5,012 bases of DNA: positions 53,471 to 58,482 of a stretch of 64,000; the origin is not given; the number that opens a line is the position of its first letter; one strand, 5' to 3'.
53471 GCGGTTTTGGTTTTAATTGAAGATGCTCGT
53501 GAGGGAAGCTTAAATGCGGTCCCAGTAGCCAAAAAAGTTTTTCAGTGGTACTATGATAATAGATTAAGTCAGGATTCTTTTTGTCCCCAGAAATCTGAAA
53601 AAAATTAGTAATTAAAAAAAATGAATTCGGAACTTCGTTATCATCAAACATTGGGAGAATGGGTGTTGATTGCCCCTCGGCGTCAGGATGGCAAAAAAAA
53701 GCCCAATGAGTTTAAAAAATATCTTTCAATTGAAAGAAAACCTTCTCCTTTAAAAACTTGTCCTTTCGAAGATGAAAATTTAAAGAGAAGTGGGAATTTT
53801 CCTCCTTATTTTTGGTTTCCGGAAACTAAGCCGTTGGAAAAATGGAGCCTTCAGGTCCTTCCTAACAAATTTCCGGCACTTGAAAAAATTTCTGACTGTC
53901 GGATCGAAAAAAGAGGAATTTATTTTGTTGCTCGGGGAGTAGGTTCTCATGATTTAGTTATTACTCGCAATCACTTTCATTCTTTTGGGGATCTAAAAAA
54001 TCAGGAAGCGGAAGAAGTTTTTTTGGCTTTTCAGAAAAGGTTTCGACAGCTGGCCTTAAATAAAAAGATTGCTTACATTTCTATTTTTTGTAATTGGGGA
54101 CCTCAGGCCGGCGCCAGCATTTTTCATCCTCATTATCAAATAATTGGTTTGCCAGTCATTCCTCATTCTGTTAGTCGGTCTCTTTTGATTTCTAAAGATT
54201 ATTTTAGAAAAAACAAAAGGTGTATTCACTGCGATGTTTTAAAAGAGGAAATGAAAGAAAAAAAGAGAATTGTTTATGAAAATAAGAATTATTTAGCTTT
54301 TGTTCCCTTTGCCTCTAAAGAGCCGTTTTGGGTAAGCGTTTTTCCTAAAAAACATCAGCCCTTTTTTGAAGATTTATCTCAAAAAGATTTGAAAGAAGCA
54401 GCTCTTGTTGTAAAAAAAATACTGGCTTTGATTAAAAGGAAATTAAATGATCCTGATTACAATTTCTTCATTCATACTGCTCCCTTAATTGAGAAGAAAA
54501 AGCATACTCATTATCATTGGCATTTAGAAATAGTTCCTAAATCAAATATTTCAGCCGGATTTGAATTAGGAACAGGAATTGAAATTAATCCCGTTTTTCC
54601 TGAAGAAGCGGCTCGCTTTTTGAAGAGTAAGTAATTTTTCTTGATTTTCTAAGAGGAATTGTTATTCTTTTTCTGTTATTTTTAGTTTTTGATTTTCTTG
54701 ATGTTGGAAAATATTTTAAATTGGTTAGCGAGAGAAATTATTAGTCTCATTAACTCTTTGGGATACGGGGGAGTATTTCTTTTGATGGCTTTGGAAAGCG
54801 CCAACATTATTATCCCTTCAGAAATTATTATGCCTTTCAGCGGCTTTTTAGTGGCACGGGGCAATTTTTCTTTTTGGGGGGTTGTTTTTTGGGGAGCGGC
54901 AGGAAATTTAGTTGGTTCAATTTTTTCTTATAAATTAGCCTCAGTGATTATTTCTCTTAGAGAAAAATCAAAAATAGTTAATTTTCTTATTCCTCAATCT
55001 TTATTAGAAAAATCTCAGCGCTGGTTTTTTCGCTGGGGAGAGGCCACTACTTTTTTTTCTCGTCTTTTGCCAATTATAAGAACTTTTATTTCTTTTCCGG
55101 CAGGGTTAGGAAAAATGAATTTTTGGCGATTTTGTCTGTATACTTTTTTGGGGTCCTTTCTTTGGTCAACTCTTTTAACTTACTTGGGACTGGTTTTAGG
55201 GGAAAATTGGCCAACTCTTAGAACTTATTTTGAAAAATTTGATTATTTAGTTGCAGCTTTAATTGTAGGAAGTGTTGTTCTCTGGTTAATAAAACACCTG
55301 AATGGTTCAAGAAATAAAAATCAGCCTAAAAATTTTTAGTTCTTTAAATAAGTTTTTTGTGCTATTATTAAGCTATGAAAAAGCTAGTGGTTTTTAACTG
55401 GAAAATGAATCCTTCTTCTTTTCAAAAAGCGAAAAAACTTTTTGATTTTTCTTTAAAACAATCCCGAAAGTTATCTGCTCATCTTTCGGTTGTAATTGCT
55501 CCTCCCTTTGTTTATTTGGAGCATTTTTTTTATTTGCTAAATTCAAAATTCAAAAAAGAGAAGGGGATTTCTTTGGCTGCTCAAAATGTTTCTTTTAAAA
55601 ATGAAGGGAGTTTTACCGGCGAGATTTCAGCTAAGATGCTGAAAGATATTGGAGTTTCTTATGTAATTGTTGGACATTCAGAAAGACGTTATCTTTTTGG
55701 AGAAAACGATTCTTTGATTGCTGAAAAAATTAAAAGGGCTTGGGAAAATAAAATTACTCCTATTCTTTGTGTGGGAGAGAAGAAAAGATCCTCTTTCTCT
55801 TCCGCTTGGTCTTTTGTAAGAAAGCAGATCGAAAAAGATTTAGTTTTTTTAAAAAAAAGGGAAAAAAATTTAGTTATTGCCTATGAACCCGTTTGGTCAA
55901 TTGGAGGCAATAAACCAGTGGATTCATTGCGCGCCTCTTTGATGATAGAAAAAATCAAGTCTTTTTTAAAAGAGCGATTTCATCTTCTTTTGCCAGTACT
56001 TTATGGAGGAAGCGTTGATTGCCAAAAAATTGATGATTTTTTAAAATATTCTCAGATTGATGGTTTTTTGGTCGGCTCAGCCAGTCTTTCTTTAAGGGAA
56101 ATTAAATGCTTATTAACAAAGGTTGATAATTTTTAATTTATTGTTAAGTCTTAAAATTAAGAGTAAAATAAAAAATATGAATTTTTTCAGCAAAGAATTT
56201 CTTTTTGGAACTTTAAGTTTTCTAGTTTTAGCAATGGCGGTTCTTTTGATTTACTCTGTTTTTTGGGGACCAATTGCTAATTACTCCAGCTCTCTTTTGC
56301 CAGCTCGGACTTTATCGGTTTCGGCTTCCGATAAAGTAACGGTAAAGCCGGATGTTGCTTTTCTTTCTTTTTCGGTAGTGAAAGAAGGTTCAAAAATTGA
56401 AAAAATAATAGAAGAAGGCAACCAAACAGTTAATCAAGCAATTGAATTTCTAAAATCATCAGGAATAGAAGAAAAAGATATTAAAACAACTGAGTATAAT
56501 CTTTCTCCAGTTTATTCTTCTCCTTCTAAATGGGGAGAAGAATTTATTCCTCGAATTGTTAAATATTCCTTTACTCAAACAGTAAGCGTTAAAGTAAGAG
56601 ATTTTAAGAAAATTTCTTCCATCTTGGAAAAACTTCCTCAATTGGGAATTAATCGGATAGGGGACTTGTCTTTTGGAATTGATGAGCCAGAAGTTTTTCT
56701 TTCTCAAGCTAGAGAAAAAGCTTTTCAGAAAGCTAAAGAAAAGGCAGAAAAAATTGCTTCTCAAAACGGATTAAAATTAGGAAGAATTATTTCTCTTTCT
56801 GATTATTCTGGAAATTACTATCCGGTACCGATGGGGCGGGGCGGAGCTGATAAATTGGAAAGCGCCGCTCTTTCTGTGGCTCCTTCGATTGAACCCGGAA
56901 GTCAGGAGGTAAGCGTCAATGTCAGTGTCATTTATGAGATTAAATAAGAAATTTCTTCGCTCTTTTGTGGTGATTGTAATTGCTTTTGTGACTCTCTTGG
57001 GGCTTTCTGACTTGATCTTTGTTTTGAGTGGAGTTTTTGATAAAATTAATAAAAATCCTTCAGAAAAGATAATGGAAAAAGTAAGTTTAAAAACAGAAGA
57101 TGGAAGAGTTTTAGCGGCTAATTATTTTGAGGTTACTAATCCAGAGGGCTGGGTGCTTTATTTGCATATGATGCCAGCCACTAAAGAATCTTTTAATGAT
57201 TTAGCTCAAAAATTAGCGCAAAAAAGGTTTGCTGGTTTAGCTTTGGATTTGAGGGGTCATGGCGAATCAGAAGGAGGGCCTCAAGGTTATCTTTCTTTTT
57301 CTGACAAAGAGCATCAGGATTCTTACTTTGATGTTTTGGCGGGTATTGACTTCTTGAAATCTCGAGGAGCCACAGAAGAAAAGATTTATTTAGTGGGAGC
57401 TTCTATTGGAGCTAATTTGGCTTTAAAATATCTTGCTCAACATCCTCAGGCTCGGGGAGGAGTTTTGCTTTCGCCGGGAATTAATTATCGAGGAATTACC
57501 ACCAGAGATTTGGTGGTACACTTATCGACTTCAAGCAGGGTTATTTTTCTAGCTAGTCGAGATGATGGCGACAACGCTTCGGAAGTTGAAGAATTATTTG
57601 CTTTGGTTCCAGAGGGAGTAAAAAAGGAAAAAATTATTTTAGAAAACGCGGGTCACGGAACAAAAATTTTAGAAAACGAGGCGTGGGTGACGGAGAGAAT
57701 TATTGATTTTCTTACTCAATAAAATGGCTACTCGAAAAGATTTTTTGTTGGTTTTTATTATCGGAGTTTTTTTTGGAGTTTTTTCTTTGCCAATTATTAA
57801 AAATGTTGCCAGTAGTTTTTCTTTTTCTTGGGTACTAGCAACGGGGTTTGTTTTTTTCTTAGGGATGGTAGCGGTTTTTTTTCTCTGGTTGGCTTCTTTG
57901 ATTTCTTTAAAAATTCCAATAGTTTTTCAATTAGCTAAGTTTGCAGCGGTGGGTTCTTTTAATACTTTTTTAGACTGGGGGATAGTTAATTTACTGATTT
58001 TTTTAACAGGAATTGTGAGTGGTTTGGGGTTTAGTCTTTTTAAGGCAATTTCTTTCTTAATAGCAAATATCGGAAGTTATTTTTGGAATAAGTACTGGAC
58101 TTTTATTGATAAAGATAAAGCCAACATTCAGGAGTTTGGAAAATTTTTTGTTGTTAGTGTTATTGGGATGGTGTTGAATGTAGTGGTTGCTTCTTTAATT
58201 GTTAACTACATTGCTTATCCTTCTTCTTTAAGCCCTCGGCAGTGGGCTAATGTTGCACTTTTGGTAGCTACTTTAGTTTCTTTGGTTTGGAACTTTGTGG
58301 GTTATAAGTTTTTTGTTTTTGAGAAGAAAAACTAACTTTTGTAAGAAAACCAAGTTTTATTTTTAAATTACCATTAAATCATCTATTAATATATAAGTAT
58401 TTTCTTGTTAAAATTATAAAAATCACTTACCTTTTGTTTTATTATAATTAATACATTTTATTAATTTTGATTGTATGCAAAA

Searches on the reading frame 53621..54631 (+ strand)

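Call 57: search_protein_families(library=pfam, proteins=[window:53621-54631:+], max_evalue=0.00001)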
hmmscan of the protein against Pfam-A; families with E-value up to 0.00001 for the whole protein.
window:53621-54631:+ (337 aa): 5 families
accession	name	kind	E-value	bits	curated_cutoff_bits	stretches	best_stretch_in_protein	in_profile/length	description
PF01230.28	HIT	-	1.2e-15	58.3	21.5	1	213-301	4-91/98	HIT domain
PF02744.22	GalP_UDP_tr_C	-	3.9e-12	46.6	29.2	1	192-304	6-119/165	Galactose-1-phosphate uridyl transferase, C-terminal domain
PF16268.10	DUF4921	-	5.4e-11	42.5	28.5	1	91-329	154-388/425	Domain of unknown function (DUF4921)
PF11969.13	DcpS_C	-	2.5e-09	38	24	1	201-300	2-99/114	Scavenger mRNA decapping enzyme C-term binding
PF01087.27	GalP_UDP_transf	-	3.8e-08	34.4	22.1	1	3-181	12-184/184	Galactose-1-phosphate uridyl transferase, N-terminal domain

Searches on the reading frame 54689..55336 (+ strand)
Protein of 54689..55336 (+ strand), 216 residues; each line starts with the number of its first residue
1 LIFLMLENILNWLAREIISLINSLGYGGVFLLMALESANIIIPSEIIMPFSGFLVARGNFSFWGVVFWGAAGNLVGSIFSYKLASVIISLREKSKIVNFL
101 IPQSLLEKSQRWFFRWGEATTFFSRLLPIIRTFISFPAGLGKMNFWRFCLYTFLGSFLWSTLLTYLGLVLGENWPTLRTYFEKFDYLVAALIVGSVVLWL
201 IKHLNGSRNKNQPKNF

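Call 57: search_protein_families(library=pfam, proteins=[window:54689-55336:+], max_evalue=0.00001)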
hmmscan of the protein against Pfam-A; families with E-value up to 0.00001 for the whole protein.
window:54689-55336:+ (216 aa): 1 family
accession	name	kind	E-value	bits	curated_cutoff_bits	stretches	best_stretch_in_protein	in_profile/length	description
PF09335.16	VTT_dom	-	1.2e-19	71.4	33.9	1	42-167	1-121/123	VTT domain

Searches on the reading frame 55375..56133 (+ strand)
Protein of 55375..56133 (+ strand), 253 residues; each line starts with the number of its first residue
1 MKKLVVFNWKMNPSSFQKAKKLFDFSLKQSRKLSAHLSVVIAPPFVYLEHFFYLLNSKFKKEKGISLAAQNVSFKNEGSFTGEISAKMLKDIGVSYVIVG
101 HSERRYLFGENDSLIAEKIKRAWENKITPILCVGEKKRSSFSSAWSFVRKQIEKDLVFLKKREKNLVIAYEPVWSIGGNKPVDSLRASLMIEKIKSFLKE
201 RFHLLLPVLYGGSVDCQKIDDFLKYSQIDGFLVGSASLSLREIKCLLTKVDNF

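Call 57: search_protein_families(library=pfam, proteins=[window:55375-56133:+], max_evalue=0.00001)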
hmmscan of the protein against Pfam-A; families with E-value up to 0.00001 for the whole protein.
window:55375-56133:+ (253 aa): 1 family
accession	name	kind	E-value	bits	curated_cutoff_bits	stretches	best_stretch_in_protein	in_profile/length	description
PF00121.24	TIM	-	1.4e-69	234.8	20.1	1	4-244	2-239/245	Triosephosphate isomerase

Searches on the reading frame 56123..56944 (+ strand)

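Call 57: search_protein_families(library=pfam, proteins=[window:56123-56944:+], max_evalue=0.00001)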
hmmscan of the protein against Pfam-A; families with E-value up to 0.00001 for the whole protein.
window:56123-56944:+ (274 aa): 1 family
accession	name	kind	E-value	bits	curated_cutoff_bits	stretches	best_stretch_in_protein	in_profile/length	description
PF04402.19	SIMPL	-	2.2e-48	165.7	25.2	1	64-271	1-205/205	Protein of unknown function (DUF541)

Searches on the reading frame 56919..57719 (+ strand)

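Call 57: search_protein_families(library=pfam, proteins=[window:56919-57719:+], max_evalue=0.00001)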
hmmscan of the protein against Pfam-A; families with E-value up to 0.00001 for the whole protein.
window:56919-57719:+ (267 aa): 3 families
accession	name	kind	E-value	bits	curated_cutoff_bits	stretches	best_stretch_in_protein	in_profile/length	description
PF12146.15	Hydrolase_4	-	4.8e-16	59.2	27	1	74-191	2-114/239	Serine aminopeptidase, S33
PF00561.26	Abhydrolase_1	-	1.3e-12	48.3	25.8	1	78-188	2-103/245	alpha/beta hydrolase fold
PF12697.13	Abhydrolase_6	-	1.4e-09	39.4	26.3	1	88-193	10-101/217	Alpha/beta hydrolase family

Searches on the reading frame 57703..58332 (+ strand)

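Call 57: search_protein_families(library=pfam, proteins=[window:57703-58332:+], max_evalue=0.00001)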
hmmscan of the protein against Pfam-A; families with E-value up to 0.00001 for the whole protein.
window:57703-58332:+ (210 aa): 1 family
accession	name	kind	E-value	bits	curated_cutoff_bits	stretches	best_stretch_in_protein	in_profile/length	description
PF04138.20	GtrA_DPMS_TM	-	1.8e-22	80.2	26.1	1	79-206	1-117/117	GtrA/DPMS, transmembrane domain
